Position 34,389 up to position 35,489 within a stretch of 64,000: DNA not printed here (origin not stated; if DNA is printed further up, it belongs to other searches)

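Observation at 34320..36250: Low-GC two-gene cassette (HipA-like kinase + DUF3037-like protein) wedged between ahcY and ppdK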

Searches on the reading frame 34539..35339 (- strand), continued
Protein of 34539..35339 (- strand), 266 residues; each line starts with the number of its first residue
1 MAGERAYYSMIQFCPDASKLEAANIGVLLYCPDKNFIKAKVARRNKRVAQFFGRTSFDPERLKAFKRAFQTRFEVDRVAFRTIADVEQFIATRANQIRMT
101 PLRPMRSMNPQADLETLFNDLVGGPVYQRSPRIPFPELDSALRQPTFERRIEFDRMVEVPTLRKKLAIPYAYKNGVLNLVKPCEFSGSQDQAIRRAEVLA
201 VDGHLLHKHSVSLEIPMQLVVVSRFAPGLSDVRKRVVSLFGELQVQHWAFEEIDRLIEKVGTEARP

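Call 62: search_protein_families(library=pfam, alignment_id=A1, max_evalue=1)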
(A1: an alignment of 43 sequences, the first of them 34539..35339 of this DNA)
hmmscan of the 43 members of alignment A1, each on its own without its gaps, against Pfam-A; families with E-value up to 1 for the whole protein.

A. member 1, window:34539-35339:- (266 aa): 2 families
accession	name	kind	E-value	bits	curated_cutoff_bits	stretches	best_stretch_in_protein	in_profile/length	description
PF11236.13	DUF3037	-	5.6e-17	62.5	22.6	1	8-122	1-118/118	Protein of unknown function (DUF3037)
PF20686.2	CsoSCA_cat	-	0.086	12.7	21.5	1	201-264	20-74/236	Carboxysome Shell Carbonic Anhydrase, catalytic domain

B. families by the number of members that match (of 43 scanned): 11 families
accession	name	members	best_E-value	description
PF11236.13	DUF3037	43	5.4e-19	Protein of unknown function (DUF3037)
PF11273.13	DUF3073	2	0.02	Protein of unknown function (DUF3073)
PF13942.11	Lipoprotein_20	2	0.02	YfhG lipoprotein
PF18863.6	AbiJ_NTD4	1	0.02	AbiJ N-terminal domain 4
PF25369.1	SH3_VIII-1_N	1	0.039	Myosin-1-like, N-terminal SH3 domain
PF20686.2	CsoSCA_cat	1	0.086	Carboxysome Shell Carbonic Anhydrase, catalytic domain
PF02595.20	Gly_kinase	1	0.11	Glycerate kinase family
PF10646.14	Germane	1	0.17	Sporulation and spore germination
PF22893.2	ULD_2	1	0.18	Ubiquitin-like domain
PF14430.11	Imm1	1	0.37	Immunity protein Imm1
PF07704.17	PSK_trans_fac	1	0.38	Rv0623-like transcription factor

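Call 63: search_dna_similar(query=window:34539-35339:-, collection=phages, mode=protein, max_evalue=0.001, max_rows=20)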
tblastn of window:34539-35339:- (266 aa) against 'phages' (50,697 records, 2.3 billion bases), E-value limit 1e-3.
Records with a match: 2; places in all: 2; records where one place covers at least 80% of the query: 0.
Best place of each record, by identity: <60% 2.
By first word of the organism name: Escherichia 1; Klebsiella 1.
By host as written in the record: Escherichia coli C 1; Klebsiella pneumoniae 1.
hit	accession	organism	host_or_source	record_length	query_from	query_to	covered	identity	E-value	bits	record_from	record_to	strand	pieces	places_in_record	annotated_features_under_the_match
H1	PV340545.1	Escherichia phage PhiR5_1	Escherichia coli C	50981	8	132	47%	27.1%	7e-5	50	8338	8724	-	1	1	HipD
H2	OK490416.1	Klebsiella phage Kp4864-1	Klebsiella pneumoniae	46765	8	132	47%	26.4%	2e-4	49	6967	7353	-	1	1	record has no annotation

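Call 64: search_dna_similar(query=window:34539-35339:-, collection=plasmids, mode=protein, max_evalue=0.001, max_rows=20)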
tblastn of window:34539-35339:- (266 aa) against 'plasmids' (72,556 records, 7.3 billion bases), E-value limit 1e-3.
Records with a match: 9; places in all: 9; records where one place covers at least 80% of the query: 1.
Best place of each record, by identity: <60% 9.
By first word of the organism name: Pseudomonas 8; Hymenobacter 1.
By predicted mobility (MOB-suite, as given by PLSDB): conjugative 5; mobilizable 3; non-mobilizable 1.
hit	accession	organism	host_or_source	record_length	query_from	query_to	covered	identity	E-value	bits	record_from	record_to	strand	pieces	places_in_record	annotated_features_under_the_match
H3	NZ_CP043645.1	Hymenobacter sp. NBH84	pure culture,soil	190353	8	236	86%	21.8%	2e-4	50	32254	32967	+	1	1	DUF3037 domain-containing protein | hypothetical protein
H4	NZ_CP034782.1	Pseudomonas sp. MPC6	-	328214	8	193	70%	26.3%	4e-4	49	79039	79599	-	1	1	DUF3037 domain-containing protein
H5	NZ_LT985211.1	Pseudomonas syringae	-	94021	8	193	70%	26.1%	2e-4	50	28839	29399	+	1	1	DUF3037 domain-containing protein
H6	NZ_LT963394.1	Pseudomonas syringae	-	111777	8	193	70%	26.1%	2e-4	50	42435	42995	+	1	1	DUF3037 domain-containing protein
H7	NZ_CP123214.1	Pseudomonas amygdali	Aesculus hippocastanum,cell culture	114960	8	193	70%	26.1%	2e-4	50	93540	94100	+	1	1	DUF3037 domain-containing protein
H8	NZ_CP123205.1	Pseudomonas amygdali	Aesculus hippocastanum,cell culture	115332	8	193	70%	26.1%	2e-4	50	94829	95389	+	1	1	DUF3037 domain-containing protein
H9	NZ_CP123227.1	Pseudomonas amygdali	Aesculus hippocastanum,cell culture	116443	8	193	70%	26.1%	2e-4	50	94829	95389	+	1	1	DUF3037 domain-containing protein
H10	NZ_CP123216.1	Pseudomonas amygdali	Aesculus hippocastanum,cell culture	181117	8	193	70%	26.1%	2e-4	50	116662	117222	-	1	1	DUF3037 domain-containing protein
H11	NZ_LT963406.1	Pseudomonas syringae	-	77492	8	193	70%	25.6%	5e-4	49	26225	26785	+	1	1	DUF3037 domain-containing protein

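Call 65: get_annotated_region(hit=H1, flank=4000)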
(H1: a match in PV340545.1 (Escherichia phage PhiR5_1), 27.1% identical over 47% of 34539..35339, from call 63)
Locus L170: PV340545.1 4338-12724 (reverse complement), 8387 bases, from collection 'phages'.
description: Escherichia phage PhiR5_1, complete genome.
organism: Escherichia phage PhiR5_1 (NCBI taxid 3416467)
taxonomy: Viruses
host: Escherichia coli C; source: -; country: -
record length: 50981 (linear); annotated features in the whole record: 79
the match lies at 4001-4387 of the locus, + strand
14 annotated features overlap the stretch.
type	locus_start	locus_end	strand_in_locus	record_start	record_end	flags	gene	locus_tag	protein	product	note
CDS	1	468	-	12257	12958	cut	-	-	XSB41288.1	DNA replication protein P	-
CDS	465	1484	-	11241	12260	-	-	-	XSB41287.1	DNA replication protein O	-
CDS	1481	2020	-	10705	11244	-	-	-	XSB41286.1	cII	activator protein cII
CDS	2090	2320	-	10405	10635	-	-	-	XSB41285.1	Cro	transcriptional regulator cro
CDS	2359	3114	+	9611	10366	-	-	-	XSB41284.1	cI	repressor protein cI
CDS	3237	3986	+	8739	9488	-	-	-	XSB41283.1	HipA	HipA toxin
CDS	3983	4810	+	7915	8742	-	-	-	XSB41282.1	HipD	HipD antitoxin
CDS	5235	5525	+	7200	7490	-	-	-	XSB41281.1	Kil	prophage Kil protein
CDS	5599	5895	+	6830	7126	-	-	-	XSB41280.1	Gam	host-nuclease inhibitor protein Gam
CDS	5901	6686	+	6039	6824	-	-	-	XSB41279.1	Bet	recombination protein Bet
CDS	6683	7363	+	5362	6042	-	-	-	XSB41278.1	exonuclease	-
CDS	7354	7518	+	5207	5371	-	-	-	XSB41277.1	hypothetical protein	hypothetical protein orf60a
CDS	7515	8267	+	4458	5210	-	-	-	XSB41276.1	hypothetical protein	FIG00639473: hypothetical protein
CDS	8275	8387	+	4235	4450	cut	-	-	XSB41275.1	hypothetical protein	hypothetical protein orf61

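Call 66: get_annotated_region(hit=H5, flank=4000)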
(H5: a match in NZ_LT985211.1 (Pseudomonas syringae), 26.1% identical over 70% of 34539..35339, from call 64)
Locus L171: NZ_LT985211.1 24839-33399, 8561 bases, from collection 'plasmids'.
description: Pseudomonas syringae pv. cerasicola strain CFBP 6110 plasmid PP2, complete sequence
organism: Pseudomonas syringae (NCBI taxid 264451)
taxonomy: Bacteria; Pseudomonadota; Gammaproteobacteria; Pseudomonadales; Pseudomonadaceae; Pseudomonas; Pseudomonas syringae
host: -; source: -; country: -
typing (MOB-suite, as given by PLSDB): conjugative; replicon rep_cluster_283; relaxase MOBP,MOBP; mating-pair formation MPF_T
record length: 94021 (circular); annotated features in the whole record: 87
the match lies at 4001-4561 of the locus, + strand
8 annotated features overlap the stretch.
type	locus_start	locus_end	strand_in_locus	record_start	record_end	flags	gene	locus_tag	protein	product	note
CDS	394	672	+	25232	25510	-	-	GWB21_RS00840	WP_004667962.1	hypothetical protein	-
CDS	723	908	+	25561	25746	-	-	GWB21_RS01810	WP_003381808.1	hypothetical protein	-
CDS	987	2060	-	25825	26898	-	-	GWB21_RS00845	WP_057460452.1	IS630 family transposase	-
CDS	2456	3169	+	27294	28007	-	-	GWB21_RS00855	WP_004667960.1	YecA family protein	-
CDS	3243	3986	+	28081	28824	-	-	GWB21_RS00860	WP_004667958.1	HipA family kinase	-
CDS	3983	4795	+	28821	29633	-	-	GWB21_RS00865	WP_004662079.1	DUF3037 domain-containing protein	-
CDS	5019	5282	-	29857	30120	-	-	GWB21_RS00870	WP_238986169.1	hypothetical protein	-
CDS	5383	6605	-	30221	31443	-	-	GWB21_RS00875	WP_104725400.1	IS3-like element IS51 family transposase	GO:0006313 - DNA transposition [Evidence IEA]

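Call 69: search_protein_families(library=pfam, proteins=[L170:3237-3986:+, L170:3983-4810:+, L171:3243-3986:+, L171:3983-4795:+], max_evalue=0.01)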
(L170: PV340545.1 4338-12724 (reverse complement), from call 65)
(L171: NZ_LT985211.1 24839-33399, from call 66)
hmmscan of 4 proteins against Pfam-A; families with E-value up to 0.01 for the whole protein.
L170:3237-3986:+ (249 aa): 1 family
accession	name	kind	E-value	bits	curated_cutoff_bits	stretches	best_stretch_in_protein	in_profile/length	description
PF20613.4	HipA_2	-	9.7e-77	257.9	27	1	14-247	1-239/240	HipA-like kinase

L170:3983-4810:+ (275 aa): 1 family
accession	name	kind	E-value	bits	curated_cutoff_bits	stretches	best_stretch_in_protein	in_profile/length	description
PF11236.13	DUF3037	-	7.6e-24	84.6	22.6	1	7-125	1-118/118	Protein of unknown function (DUF3037)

L171:3243-3986:+ (247 aa): 1 family
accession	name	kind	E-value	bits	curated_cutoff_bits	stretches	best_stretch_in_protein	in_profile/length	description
PF20613.4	HipA_2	-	2.8e-79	266.2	27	1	10-245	2-239/240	HipA-like kinase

L171:3983-4795:+ (270 aa): 1 family
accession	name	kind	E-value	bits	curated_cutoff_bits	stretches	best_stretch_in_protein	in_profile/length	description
PF11236.13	DUF3037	-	4.7e-23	82.1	22.6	1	7-124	1-118/118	Protein of unknown function (DUF3037)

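Call 82: search_protein_representatives(alignment_id=A1)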
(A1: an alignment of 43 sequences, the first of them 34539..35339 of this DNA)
Query: 43 sequences, 267 profile positions. Proteins with E-value up to 0.001 (for the whole library): 2702; up to 1e-10: 1140; up to 1e-30: 538. The best 150 are listed.
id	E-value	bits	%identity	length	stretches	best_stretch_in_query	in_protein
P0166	8.4e-102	356.7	-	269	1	1-265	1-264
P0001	1.7e-98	345.8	-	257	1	10-265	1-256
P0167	1.5e-94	332.9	-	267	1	1-265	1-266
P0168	5.8e-94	331.0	-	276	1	1-265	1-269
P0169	3.8e-93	328.3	-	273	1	1-265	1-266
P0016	1.2e-91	323.4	-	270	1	2-265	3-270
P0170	2.8e-91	322.2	-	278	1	1-265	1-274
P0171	5.2e-91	321.3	-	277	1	1-265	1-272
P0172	1.0e-90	320.4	-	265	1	1-264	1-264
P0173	1.8e-90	319.5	-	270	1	1-266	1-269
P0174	1.1e-89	316.9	-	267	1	1-265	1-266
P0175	2.6e-89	315.7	-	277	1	1-266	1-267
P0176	3.3e-89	315.4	-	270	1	1-265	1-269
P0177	6.5e-89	314.4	-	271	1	1-265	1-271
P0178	1.4e-88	313.4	-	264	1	1-265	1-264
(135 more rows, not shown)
